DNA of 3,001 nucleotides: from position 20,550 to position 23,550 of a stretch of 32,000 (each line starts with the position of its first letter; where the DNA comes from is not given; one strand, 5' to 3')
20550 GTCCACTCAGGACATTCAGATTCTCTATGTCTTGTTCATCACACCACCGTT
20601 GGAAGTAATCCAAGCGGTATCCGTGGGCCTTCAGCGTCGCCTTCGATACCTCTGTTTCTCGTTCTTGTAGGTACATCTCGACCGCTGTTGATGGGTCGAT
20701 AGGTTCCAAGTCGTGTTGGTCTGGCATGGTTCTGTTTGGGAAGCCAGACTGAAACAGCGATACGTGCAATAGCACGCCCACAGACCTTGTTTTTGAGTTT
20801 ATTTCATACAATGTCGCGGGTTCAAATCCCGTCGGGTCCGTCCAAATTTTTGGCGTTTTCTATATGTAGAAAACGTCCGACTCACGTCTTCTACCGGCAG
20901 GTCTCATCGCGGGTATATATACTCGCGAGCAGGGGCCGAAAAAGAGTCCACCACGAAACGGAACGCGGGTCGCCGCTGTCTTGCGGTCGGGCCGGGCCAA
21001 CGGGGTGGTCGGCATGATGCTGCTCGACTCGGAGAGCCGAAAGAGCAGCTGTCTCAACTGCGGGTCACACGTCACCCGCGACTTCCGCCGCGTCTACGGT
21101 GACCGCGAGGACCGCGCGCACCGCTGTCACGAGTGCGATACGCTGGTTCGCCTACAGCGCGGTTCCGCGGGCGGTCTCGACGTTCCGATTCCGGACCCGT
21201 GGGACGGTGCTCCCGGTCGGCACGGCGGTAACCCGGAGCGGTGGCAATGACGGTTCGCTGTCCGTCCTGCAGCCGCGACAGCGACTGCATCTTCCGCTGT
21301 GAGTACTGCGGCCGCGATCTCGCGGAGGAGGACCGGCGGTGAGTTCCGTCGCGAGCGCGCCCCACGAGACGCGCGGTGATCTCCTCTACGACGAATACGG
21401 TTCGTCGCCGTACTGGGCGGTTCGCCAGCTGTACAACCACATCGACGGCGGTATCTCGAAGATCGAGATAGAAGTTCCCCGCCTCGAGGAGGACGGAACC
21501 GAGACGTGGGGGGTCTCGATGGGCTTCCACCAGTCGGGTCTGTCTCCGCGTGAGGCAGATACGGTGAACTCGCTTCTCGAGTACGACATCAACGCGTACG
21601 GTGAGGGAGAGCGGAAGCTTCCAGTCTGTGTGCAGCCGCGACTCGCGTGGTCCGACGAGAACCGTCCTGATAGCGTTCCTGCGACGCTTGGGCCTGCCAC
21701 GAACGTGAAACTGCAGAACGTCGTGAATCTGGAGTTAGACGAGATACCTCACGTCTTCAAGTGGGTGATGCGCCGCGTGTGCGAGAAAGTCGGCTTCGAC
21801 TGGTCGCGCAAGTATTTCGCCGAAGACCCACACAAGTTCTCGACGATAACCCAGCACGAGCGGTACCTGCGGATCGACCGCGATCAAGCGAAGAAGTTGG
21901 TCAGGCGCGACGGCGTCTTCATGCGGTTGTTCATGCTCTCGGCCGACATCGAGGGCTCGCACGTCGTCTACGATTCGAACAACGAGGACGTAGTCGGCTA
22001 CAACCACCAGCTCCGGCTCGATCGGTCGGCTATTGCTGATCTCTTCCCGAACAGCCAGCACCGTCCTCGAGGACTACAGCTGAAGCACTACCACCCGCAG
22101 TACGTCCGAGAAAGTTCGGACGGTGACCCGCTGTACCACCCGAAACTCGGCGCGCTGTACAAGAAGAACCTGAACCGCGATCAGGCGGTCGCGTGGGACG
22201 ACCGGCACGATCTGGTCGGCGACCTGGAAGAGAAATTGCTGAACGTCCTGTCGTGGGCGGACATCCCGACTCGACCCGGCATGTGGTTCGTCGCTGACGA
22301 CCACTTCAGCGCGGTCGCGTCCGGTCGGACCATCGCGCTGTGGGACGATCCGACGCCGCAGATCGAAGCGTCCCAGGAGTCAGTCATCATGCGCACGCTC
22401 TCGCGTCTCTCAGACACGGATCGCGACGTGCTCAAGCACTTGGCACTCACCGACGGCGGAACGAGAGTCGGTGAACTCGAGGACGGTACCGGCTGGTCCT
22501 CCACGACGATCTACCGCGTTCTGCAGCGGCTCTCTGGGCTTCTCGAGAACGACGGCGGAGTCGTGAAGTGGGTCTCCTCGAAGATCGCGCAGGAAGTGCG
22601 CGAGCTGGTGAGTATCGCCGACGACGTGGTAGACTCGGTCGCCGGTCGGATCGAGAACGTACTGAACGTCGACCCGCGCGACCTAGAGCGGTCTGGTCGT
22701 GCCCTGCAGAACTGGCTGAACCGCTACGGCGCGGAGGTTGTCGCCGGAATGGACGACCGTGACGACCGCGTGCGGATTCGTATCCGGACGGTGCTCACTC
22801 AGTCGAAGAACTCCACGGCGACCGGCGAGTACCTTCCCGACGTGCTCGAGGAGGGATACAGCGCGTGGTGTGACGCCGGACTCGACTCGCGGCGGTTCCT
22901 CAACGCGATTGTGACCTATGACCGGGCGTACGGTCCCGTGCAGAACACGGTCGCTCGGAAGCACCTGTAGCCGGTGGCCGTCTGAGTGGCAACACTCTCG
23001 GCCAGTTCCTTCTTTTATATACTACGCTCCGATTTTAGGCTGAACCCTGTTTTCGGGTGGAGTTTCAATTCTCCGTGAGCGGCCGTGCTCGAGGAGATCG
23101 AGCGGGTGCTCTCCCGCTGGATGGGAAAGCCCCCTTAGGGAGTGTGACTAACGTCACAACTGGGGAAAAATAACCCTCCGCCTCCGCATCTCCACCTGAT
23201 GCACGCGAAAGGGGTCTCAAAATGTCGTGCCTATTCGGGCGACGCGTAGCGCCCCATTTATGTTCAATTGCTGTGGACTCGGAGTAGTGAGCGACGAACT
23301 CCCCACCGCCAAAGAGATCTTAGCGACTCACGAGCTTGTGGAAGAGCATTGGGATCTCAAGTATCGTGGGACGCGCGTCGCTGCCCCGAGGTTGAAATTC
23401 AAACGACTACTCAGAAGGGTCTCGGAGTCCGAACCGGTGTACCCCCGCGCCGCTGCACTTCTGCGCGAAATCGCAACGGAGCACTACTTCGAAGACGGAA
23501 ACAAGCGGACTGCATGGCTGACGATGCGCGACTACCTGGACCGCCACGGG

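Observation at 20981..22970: A translationally coupled Zn-ribbon / Zn-ribbon micro-ORF / 543-aa wHTH-like protein operon is the best candidate for an undescribed system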

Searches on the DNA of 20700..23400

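Call 89: search_rna_families(source=window, start=20700, end=23400, threshold=evalue, max_evalue=1)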
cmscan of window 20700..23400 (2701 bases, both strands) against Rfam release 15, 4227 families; matches with E-value up to 1: 0.
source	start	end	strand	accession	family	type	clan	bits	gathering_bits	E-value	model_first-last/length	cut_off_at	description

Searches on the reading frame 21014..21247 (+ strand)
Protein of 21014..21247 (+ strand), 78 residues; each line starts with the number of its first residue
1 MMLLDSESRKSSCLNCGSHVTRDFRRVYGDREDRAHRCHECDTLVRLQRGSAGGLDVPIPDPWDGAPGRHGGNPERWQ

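Call 9: search_protein_families(library=pfam, proteins=[window:21014-21247:+], max_evalue=0.1)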
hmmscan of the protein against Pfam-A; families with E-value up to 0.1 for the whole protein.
window:21014-21247:+ (78 aa): 6 families
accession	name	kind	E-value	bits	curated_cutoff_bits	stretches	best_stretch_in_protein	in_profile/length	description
PF24444.1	DUF7563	-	9.1e-20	70.3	27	1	11-48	2-39/39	Family of unknown function (DUF7563)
PF20120.5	DUF6510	-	0.0038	17.5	26.4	1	5-49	21-66/86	Family of unknown function (DUF6510)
PF24461.1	DUF7576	-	0.0076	16.5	27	0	6-23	13-30/60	Family of unknown function (DUF7576)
PF12773.13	DZR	-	0.013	16.1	27.3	1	7-47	9-36/45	Double zinc ribbon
PF24443.1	DUF7562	-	0.026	15.2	27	1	6-37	7-38/95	Family of unknown function (DUF7562)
PF23455.1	DUF7129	-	0.04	14.1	30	0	5-20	22-37/45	Domain of unknown function (DUF7129)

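Call 10: search_protein_families(library=phrogs, proteins=[window:21014-21247:+], max_evalue=0.1)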
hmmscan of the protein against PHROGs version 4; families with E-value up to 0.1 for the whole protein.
window:21014-21247:+ (78 aa): 3 families
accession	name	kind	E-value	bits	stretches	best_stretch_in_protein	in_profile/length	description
phrog_7550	-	unknown function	8.7e-34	116.4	1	2-78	6-80/80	-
phrog_14974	-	unknown function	3.4e-08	34.1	1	12-43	4-35/52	-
phrog_10675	-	unknown function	0.017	16.3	1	10-46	5-42/98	-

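Call 11: search_protein_families(library=ncbifam, proteins=[window:21014-21247:+], max_evalue=0.1)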
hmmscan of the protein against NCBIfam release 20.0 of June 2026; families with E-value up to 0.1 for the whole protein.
window:21014-21247:+ (78 aa): 0 families

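Call 87: search_protein_families(library=padloc, proteins=[window:21014-21247:+], max_evalue=0.01)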
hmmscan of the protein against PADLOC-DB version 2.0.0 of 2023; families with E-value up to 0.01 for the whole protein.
window:21014-21247:+ (78 aa): 0 families

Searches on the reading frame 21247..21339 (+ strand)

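Call 9: search_protein_families(library=pfam, proteins=[window:21247-21339:+], max_evalue=0.1)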
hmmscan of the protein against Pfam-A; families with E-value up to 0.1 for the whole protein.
window:21247-21339:+ (31 aa): 9 families
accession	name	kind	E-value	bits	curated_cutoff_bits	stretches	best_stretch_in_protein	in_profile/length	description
PF08209.17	Sgf11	-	0.00053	19.9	26.4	0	15-26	4-15/33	Sgf11 (transcriptional regulation protein)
PF24460.1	DUF7575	-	0.00099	18.9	28.5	0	2-13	3-14/28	Domain of unknown function (DUF7575)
PF13913.12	zf-C2HC_2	-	0.0027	17.8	27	0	2-10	2-10/25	zinc-finger of a C2HC-type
PF13248.11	Zn_ribbon_3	-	0.0036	17.2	27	0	17-28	4-15/26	zinc-ribbon domain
PF02591.20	Zn_ribbon_9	-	0.0072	16.8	29.1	1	11-23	19-31/33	C4-type zinc ribbon domain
PF02748.20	PyrI_C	-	0.011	15.9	23.4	1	10-28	28-46/48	Aspartate carbamoyltransferase regulatory chain, metal binding domain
PF09463.15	Opy2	-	0.03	15.1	22.1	1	2-21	8-27/35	Opy2 protein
PF24463.1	DUF7577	-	0.053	13.6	28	0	2-9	2-9/27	Domain of unknown function (DUF7577)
PF01667.23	Ribosomal_S27e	-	0.054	13.7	24.5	0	1-27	6-38/55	Ribosomal protein S27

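Call 10: search_protein_families(library=phrogs, proteins=[window:21247-21339:+], max_evalue=0.1)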
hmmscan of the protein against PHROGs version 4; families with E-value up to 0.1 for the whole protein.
window:21247-21339:+ (31 aa): 1 family
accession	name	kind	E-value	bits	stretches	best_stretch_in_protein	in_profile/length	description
phrog_6417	-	other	0.053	14.5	0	2-10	7-15/68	translational regulator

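Call 11: search_protein_families(library=ncbifam, proteins=[window:21247-21339:+], max_evalue=0.1)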
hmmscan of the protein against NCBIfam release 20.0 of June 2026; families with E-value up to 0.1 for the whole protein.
window:21247-21339:+ (31 aa): 1 family
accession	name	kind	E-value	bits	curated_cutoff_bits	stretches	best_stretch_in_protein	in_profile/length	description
NF001629.0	PRK00415.1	equivalog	0.025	14.1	70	0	3-27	15-45/62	30S ribosomal protein S27e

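Call 87: search_protein_families(library=padloc, proteins=[window:21247-21339:+], max_evalue=0.01)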
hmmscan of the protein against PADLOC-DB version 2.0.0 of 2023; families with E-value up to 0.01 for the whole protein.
window:21247-21339:+ (31 aa): 0 families

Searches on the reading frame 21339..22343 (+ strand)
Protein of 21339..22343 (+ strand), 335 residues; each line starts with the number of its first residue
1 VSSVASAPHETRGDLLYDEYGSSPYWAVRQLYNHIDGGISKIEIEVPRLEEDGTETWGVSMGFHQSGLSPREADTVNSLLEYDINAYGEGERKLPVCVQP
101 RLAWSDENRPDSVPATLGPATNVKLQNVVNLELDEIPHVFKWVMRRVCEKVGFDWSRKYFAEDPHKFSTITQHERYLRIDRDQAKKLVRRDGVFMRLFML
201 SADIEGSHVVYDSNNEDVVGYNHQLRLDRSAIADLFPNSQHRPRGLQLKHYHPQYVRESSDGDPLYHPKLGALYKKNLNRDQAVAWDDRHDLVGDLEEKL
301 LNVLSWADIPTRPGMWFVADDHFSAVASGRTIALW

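Call 54: predict_structure(alignment_id=A3)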
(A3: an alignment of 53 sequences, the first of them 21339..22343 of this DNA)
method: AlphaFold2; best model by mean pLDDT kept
length: 335 residues; sequences in the alignment: 53
mean_pLDDT: 91.5   pTM: 0.90
mean pLDDT of the five models: 91.5, 90.9, 90.7, 88.5, 88.1
residues with pLDDT >= 90: 250; 70-90: 67; 50-70: 18; < 50: 0
segments of 3 or more residues with pLDDT < 50: none
pLDDT, mean of each block of 10 residues (from residue 1): 93 96 96 93 96 97 89 86 97 96 63 76 97 98 98 97 95 98 92 93 87 78 92 91 94 75 87 95 96 97 96 95 93 88
secondary structure, 60 per line:
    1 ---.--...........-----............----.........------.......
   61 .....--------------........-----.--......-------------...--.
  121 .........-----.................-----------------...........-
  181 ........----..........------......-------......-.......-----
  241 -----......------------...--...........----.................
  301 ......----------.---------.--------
elements in order: E7-17 H23-34 E39-47 E54-65 E80-87 E96-101 E120-129 H135-151 E169-179 H181-188 H193-202 E209-214 E222-227 H229-235 E246-251 E269-275 H276-279 H286-306

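Call 58: fold_search(model_id=the predicted structure, library=pdb)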
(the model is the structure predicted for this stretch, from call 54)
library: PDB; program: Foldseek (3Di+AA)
matches with E <= 10: 451; with E <= 0.001: 0
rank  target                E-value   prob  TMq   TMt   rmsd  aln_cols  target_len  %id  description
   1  4xrt_B                2.7e-03  0.72  0.21  0.23  16.8       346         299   10  Crystal structure of the di-domain ARO/CYC StfQ from the steffimycin biosynthetic pathway (released 2015-12-02)
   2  4fpw_B                1.1e-01  0.15  0.12  0.21  15.3       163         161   10  Crystal Structure of CalU16 from Micromonospora echinospora. Northeast Structural Genomics Consortium Target MiR12. (released 2012-12-12)
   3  4i2y_B                1.4e-01  0.06  0.11  0.10  18.6       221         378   10  Crystal Structure of the genetically encoded calcium indicator RGECO1 (released 2013-07-24)
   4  7wug_4                1.5e-01  0.10  0.14  0.18  18.8       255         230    8  GID subcomplex: Gid12 bound Substrate Receptor Scaffolding module (released 2022-06-08)
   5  7hrm_B                1.5e-01  0.07  0.11  0.13  19.0       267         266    8  PanDDA analysis group deposition -- Crystal Structure of FatA in complex with Z445135574 (released 2025-08-13)
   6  5tvf_B                1.9e-01  0.13  0.17  0.20  12.7       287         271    9  Crystal structure of Trypanosoma brucei AdoMetDC/prozyme heterodimer in complex with inhibitor CGP 40215 (released 2017-01-11)
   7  6kyl_D                2.0e-01  0.12  0.12  0.21  20.8       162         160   10  Crystal Structure of Phosphatidic acid Transporter Ups1/Mdm35 in Complex with (2R)-3-(phosphonooxy)propane-1,2-diyl di (released 2019-10-02)
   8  1wa9_A                2.0e-01  0.05  0.13  0.13  19.1       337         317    9  Crystal Structure of the PAS repeat region of the Drosophila clock protein PERIOD (released 2005-01-12)
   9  5jqm_B                2.1e-01  0.14  0.14  0.18  18.9       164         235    8  Crystal Structure of Phosphatidic acid Transporter Ups1/Mdm35 Void of Bound Phospholipid from Saccharomyces Cerevisiae (released 2017-07-12)
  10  8zmz                  2.2e-01  0.04  0.11  0.08  24.3       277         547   10  Cryo-EM structure of R-eLACCO2 in the lactate-bound state (released 2025-10-29)
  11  5x04_A                2.4e-01  0.04  0.11  0.13  19.1       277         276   10  12:0-ACP thioesterase from Umbellularia californica (released 2017-10-25)
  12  4fpw_A                2.6e-01  0.13  0.11  0.20  14.7       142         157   11  Crystal Structure of CalU16 from Micromonospora echinospora. Northeast Structural Genomics Consortium Target MiR12. (released 2012-12-12)
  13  3rwt_A                2.9e-01  0.02  0.09  0.11  20.4       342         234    7  Crystal structure of circular permutated Red Fluorescent Protein mKate(cp 154-153) (released 2011-06-15)
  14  9xps_B                3.1e-01  0.11  0.11  0.09  10.4       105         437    8  The neck structure of the Phage Phikz (released 2026-02-11)
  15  5iv5_BE               3.3e-01  0.06  0.10  0.14  14.6       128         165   11  Cryo-electron microscopy structure of the hexagonal pre-attachment T4 baseplate-tail tube complex (released 2016-05-18)
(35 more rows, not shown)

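Call 75: fold_search(model_id=the predicted structure, library=viral)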
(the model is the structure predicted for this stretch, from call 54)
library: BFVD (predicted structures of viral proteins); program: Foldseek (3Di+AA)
matches with E <= 10: 564; with E <= 0.001: 3
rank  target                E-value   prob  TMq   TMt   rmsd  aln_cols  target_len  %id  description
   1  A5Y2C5                1.2e-10  1.00  0.33  0.22  20.0       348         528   18  (no name in the UniProt tables at hand)
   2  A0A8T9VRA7            3.8e-04  0.99  0.31  0.12  14.4       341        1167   10  (no name in the UniProt tables at hand)
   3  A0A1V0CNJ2            7.7e-04  0.99  0.36  0.13  12.4       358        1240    8  (no name in the UniProt tables at hand)
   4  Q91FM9                1.3e-03  0.85  0.30  0.11  15.6       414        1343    9  Uncharacterized protein 295L [Invertebrate iridescent virus 6]
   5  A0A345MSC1            1.9e-03  0.97  0.30  0.31  14.1       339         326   10  (no name in the UniProt tables at hand)
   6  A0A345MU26            7.4e-03  0.69  0.27  0.24  14.3       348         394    9  (no name in the UniProt tables at hand)
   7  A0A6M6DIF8            2.8e-02  0.47  0.27  0.21  16.4       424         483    8  (no name in the UniProt tables at hand)
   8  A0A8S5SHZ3            4.1e-02  0.06  0.12  0.12  25.3       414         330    8  Uncharacterized protein [Siphoviridae sp. ctBCr48]
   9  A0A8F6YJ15            4.4e-02  0.30  0.22  0.11  14.4       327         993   10  Uncharacterized protein (Fragment) [Rhinella marina erythrocytic-like virus]
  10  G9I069                7.1e-02  0.11  0.17  0.07  22.6       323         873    8  Late expression factor 4 [Helicoverpa zea nudivirus 2]
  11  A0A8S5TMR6            7.1e-02  0.08  0.09  0.13  16.7       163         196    8  Tail tube protein [Siphoviridae sp. cttaA39]
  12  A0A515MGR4            9.3e-02  0.23  0.21  0.31  13.2       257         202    9  (no name in the UniProt tables at hand)
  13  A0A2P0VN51            9.3e-02  0.08  0.11  0.10  22.6       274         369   11  DNA-directed RNA polymerase subunit Rpb3/Rpb11 [Tetraselmis virus 1]
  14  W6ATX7                9.8e-02  0.08  0.12  0.13  17.8       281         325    5  (no name in the UniProt tables at hand)
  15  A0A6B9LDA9            1.0e-01  0.08  0.08  0.16  19.0       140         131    9  Uncharacterized protein [Mycobacterium phage Onyinye]
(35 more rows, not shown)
